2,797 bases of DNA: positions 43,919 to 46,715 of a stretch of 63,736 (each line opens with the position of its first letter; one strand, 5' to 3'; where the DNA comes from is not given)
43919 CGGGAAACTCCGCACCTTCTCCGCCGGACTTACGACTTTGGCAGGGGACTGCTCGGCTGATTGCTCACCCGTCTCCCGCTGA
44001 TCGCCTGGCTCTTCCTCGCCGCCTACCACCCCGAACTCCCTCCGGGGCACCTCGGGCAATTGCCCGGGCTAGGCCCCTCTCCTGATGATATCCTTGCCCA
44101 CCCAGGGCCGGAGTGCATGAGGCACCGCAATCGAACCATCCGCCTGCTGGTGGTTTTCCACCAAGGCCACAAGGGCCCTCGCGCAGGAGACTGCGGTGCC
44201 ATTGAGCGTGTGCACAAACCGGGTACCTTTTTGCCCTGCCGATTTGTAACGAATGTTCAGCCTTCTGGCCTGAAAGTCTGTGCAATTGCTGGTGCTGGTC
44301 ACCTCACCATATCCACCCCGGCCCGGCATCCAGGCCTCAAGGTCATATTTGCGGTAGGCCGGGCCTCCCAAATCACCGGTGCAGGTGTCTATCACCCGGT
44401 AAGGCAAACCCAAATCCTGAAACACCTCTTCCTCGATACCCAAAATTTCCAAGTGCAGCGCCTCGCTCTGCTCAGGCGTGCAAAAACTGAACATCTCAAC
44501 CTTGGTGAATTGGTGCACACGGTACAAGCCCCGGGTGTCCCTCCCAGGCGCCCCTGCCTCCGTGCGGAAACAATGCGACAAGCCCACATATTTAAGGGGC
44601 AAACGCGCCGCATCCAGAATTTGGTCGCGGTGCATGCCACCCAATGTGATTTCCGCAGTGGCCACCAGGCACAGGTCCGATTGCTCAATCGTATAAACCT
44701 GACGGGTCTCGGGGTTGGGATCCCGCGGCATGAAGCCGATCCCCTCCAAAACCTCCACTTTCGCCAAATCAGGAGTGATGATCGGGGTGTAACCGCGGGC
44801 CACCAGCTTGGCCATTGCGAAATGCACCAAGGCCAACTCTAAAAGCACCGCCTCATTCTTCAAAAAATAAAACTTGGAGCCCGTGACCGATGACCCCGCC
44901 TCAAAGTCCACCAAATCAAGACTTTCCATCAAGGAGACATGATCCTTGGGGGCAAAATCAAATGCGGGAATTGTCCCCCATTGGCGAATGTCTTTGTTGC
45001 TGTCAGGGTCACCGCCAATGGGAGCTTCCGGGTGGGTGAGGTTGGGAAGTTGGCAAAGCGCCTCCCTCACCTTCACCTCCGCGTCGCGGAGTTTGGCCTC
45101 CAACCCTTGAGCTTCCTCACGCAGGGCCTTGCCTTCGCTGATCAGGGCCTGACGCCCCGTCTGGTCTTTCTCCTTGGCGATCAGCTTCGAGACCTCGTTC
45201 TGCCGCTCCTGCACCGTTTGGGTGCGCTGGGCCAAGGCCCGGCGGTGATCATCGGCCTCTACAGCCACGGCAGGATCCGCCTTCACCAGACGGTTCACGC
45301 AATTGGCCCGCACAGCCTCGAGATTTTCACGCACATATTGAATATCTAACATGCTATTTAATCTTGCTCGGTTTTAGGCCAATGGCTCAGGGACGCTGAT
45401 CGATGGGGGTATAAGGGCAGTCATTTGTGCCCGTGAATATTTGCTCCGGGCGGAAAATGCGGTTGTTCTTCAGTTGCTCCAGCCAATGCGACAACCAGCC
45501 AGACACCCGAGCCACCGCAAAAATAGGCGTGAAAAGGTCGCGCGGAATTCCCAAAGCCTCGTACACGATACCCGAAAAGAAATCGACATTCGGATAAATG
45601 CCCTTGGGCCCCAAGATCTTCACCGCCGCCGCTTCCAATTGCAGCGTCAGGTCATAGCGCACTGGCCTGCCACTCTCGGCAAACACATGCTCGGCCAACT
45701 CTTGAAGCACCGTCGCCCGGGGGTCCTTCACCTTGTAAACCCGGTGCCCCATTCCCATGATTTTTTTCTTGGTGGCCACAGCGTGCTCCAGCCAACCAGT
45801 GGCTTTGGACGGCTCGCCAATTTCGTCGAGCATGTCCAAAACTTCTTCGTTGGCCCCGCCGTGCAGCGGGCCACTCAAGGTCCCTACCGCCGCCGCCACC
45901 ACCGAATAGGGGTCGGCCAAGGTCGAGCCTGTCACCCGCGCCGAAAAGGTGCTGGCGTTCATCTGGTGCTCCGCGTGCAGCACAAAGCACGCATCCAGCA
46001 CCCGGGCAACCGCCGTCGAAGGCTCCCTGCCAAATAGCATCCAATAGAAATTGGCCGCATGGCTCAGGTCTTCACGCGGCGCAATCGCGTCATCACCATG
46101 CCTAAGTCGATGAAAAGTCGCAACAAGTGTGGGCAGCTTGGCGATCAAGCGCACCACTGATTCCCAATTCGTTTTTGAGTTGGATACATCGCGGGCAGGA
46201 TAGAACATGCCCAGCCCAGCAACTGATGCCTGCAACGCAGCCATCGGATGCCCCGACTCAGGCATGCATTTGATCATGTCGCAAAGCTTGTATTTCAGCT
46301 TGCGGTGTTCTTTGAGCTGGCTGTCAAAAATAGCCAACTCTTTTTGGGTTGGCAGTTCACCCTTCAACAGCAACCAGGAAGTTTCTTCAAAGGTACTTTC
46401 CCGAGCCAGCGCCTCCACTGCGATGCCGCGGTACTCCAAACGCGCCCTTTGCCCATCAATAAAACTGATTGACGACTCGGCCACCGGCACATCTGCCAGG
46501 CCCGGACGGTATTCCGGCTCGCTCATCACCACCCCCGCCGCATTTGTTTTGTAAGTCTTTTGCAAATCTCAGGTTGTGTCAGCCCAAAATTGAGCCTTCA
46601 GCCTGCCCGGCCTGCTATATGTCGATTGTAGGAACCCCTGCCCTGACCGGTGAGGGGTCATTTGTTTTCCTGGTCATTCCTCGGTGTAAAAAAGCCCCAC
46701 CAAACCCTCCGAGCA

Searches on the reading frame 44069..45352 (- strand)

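Call 55: search_protein_families(library=pfam, proteins=[window:44069-45352:-], max_evalue=0.00001)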
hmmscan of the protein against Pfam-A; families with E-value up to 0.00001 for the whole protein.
window:44069-45352:- (427 aa): 2 families
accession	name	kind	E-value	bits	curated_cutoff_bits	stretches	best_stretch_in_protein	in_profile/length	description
PF00587.30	tRNA-synt_2b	-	2.2e-36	126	29.3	1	223-401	4-179/179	tRNA synthetase class II core domain (G, H, P, S and T)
PF02403.27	Seryl_tRNA_N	-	5.1e-22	78.6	28.2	1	1-105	1-107/108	Seryl-tRNA synthetase N-terminal domain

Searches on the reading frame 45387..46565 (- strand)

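Call 55: search_protein_families(library=pfam, proteins=[window:45387-46565:-], max_evalue=0.00001)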
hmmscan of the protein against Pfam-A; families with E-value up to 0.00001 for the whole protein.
window:45387-46565:- (392 aa): 1 family
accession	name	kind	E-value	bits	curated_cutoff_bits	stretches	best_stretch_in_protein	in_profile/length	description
PF00285.26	Citrate_synt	-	5.1e-137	457.1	27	1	22-373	1-356/357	Citrate synthase, C-terminal domain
